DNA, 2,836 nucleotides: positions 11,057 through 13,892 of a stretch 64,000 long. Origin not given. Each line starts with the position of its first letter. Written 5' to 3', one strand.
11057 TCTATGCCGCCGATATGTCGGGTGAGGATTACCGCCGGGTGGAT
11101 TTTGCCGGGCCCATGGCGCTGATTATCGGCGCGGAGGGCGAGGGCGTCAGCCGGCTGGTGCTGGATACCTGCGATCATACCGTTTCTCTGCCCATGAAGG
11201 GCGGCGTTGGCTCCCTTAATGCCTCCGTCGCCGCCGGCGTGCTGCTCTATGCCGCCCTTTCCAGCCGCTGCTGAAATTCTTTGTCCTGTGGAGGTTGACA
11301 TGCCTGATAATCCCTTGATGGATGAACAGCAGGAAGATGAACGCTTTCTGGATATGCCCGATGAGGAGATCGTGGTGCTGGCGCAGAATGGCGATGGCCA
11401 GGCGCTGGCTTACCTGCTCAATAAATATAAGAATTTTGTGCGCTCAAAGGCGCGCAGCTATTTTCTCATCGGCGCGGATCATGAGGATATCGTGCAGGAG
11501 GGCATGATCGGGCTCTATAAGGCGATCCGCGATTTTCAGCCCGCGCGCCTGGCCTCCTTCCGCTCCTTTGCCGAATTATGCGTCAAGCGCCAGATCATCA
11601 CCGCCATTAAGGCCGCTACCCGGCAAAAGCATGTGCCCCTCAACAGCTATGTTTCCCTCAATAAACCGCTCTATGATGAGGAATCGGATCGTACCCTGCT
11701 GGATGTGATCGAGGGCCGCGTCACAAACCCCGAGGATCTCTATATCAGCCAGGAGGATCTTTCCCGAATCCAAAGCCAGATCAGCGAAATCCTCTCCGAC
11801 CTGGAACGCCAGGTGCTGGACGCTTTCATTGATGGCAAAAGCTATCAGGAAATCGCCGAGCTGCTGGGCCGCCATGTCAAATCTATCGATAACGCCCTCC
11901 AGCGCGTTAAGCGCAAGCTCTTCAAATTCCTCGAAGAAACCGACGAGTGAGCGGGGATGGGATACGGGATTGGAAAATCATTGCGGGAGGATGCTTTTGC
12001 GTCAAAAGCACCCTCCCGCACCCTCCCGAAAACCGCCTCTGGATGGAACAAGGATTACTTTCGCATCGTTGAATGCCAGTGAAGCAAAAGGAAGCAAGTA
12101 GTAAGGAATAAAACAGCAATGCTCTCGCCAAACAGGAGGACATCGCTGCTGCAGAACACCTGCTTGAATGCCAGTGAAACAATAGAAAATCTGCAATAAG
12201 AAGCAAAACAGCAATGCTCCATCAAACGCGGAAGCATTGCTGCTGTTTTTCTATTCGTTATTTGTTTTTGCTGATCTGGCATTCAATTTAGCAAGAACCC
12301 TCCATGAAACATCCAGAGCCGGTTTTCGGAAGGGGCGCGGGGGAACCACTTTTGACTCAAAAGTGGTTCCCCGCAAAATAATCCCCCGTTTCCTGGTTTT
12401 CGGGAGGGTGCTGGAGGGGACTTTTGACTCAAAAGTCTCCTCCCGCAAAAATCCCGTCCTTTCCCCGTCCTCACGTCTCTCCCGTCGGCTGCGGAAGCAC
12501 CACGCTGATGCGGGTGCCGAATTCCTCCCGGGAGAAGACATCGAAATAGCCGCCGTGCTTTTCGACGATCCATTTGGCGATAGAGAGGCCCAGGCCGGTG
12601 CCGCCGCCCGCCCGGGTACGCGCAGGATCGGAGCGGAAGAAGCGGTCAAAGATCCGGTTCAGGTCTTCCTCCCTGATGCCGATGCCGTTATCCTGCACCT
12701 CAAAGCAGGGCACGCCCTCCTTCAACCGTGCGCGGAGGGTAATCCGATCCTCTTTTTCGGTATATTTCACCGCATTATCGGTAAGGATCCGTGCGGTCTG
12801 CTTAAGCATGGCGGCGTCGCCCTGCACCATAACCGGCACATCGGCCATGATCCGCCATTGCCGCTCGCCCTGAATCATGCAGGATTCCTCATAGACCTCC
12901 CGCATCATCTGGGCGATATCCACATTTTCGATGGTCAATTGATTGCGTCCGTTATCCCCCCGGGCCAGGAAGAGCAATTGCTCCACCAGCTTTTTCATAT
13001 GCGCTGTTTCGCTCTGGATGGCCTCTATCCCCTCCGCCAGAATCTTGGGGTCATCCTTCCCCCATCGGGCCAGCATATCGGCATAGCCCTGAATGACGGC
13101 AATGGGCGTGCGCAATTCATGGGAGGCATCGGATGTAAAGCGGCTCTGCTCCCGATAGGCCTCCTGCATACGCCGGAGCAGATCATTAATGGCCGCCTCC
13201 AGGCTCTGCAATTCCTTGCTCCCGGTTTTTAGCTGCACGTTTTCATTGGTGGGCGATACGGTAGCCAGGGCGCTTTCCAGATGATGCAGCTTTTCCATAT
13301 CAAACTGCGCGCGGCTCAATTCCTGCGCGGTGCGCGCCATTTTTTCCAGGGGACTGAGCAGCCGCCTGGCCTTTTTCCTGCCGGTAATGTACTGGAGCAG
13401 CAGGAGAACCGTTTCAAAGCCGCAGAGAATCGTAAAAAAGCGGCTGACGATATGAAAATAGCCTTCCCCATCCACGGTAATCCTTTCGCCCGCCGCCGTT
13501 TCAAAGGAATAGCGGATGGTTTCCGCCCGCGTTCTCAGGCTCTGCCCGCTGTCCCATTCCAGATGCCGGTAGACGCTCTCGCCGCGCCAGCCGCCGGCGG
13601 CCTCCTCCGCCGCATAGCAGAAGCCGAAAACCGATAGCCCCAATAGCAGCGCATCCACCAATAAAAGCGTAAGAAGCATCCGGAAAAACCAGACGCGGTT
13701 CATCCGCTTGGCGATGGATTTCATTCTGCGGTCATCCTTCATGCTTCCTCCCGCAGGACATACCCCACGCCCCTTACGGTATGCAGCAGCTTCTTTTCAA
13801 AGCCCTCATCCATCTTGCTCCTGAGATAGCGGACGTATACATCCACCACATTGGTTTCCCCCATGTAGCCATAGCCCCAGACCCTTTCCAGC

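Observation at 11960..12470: Modular nested-palindromic intergenic repeat family (at least 5 copies in 64 kb) that fills whole intergenic gaps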

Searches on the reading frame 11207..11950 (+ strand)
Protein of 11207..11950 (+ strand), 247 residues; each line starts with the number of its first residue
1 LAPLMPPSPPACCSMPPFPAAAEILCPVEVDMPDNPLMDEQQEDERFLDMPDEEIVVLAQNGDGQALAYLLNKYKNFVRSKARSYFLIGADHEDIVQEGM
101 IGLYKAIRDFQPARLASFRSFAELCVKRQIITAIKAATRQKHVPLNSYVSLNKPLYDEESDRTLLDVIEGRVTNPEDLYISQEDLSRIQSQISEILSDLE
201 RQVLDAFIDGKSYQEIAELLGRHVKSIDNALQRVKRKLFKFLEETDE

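Call 19: search_protein_families(library=pfam, proteins=[window:11207-11950:+])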
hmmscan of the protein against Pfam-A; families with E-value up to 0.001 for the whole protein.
window:11207-11950:+ (247 aa): 5 families
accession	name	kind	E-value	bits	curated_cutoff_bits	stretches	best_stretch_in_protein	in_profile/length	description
PF04542.20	Sigma70_r2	-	6.5e-16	58.3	24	1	70-139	1-70/71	Sigma-70 region 2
PF08281.18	Sigma70_r4_2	-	9.6e-10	38.4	25.7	1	196-238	11-54/54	Sigma-70, region 4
PF13384.12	HTH_23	-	0.00029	21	24.6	1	202-234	9-41/50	Homeodomain-like domain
PF13936.12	HTH_38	-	0.00045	20.3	27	1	196-233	5-43/44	Helix-turn-helix domain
PF00196.25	GerE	-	0.00084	19.4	23.5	0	195-238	2-45/57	Bacterial regulatory proteins, luxR family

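Call 20: find_encoding_contigs(protein=window:11207-11950:+, flank=3000, max_places=10)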
Protein window:11207-11950:+ (247 aa): no gene with exactly this product is on record in the collection.
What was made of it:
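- Tried and rejected: Exact look-up of the sigma-factor ORF: not on record, probably because the called start codon differs (call 20).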

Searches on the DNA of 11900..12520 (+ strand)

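Call 31: search_rna_families(source=window, start=11900, end=12520, threshold=evalue, max_evalue=5)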
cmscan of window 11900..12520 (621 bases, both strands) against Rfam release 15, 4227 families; matches with E-value up to 5: 14.
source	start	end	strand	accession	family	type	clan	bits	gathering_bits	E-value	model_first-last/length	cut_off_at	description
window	12336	12375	-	RF03360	mir-3156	Gene; miRNA;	-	24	76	0.028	1-77/77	no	mir-3156 microRNA precursor family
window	12333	12382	+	RF03753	mir-1986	Gene; miRNA;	-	22.5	50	0.1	1-60/60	no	mir-1986 microRNA precursor family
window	12165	12287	+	RF04128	MIR8562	Gene; miRNA;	-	21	211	0.16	61-184/242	no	MIR8562 microRNA precursor family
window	12335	12449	-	RF04157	MIR9486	Gene; miRNA;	-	20.6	100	0.15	1-119/119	no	MIR9486 microRNA precursor family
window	12356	12420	+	RF03050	RAGATH-25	Gene; sRNA;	-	19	49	0.042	1-50/50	no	RAGATH-25 RNA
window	12181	12244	+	RF02418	Spd-sr07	Gene; sRNA;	-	18.8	55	3.1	1-63/63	no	Streptococcus sRNA Spd-sr07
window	12339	12373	-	RF03558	mir-629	Gene; miRNA;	-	18.5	72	3.1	1-83/83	no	mir-629 microRNA precursor family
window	12336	12375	+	RF03360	mir-3156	Gene; miRNA;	-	17.5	76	1.5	1-77/77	no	mir-3156 microRNA precursor family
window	12336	12376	-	RF04347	Plastid-ccsA-ndhD-2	Cis-reg;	-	17.2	51.5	1.8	1-53/53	no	Plastid-ccsA-ndhD-2 3UTR RNA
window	11965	12029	-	RF03486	mir-3940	Gene; miRNA;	-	17.2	84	3.1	1-92/92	no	mir-3940 microRNA precursor family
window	11981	12021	-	RF00942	mir-1224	Gene; miRNA;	-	16.7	105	4.7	1-86/86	no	mir-1224 microRNA precursor family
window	12409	12447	-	RF03852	mir-610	Gene; miRNA;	-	16.6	90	1.6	18-58/75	no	mir-610 microRNA precursor family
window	12340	12372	-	RF03753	mir-1986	Gene; miRNA;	-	16.6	50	3.2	15-47/60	no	mir-1986 microRNA precursor family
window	12197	12255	-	RF03552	mir-43_2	Gene; miRNA;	-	14.8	90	3.4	1-78/78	no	mir-43_2 microRNA precursor family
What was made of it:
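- On Any Rfam RNA family: At the E-value threshold every match was far below its family's gathering score, almost all to miRNA precursor models (call 31).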

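Call 37: search_dna_similar(query=window:11950-12475:+, collection=plasmids, mode=distant, max_evalue=0.001)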
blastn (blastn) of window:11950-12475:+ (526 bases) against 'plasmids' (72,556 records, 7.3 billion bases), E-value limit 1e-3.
No match.

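Call 38: search_dna_similar(query=window:11950-12475:+, collection=phages, mode=distant, max_evalue=0.001)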
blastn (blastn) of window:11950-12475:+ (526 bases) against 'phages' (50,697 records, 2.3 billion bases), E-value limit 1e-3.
No match.

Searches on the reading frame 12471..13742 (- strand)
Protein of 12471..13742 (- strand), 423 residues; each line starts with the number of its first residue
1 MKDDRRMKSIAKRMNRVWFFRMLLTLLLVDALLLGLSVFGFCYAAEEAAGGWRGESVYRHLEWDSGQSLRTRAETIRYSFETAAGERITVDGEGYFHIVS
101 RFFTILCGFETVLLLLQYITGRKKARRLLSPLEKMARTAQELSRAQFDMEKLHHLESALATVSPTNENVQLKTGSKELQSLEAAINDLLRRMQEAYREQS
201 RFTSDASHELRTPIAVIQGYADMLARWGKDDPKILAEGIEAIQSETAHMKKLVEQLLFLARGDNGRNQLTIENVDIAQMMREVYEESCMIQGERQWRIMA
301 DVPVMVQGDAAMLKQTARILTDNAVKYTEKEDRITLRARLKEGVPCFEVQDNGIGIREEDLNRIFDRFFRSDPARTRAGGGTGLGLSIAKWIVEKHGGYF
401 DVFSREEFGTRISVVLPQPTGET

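Call 19: search_protein_families(library=pfam, proteins=[window:12471-13742:-])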
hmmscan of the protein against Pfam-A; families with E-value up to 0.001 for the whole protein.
window:12471-13742:- (423 aa): 3 families
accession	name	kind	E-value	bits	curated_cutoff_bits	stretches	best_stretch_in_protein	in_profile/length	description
PF02518.31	HATPase_c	-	1.1e-26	93.8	26.4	1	308-419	1-110/111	Histidine kinase-, DNA gyrase B-, and HSP90-like ATPase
PF00512.31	HisKA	-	3.8e-19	68.9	26.9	1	199-265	2-66/66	His Kinase A (phospho-acceptor) domain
PF00672.30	HAMP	-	0.00025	21.7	25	0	125-193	3-52/53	HAMP domain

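Call 44: find_encoding_contigs(protein=window:12471-13742:-, flank=3000, max_places=10)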
Protein window:12471-13742:- (423 aa): 1 contig read that carries it; 1 place shown.
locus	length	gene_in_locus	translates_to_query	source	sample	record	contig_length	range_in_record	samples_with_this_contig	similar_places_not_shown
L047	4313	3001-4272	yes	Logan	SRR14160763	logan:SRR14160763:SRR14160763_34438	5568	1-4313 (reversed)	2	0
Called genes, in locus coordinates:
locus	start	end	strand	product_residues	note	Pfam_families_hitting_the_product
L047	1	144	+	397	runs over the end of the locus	PF02746:MR_MLE_N, PF13378:MR_MLE_C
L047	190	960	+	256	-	PF00106:adh_short, PF08659:KR, PF13561:adh_short_C2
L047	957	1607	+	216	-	PF01081:Aldolase, PF02581:TMP-TENI (faint)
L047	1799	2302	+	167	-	PF14242:DUF4342 (weak)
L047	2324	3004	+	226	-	PF00072:Response_reg, PF00486:Trans_reg_C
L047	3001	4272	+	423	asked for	PF00512:HisKA, PF02518:HATPase_c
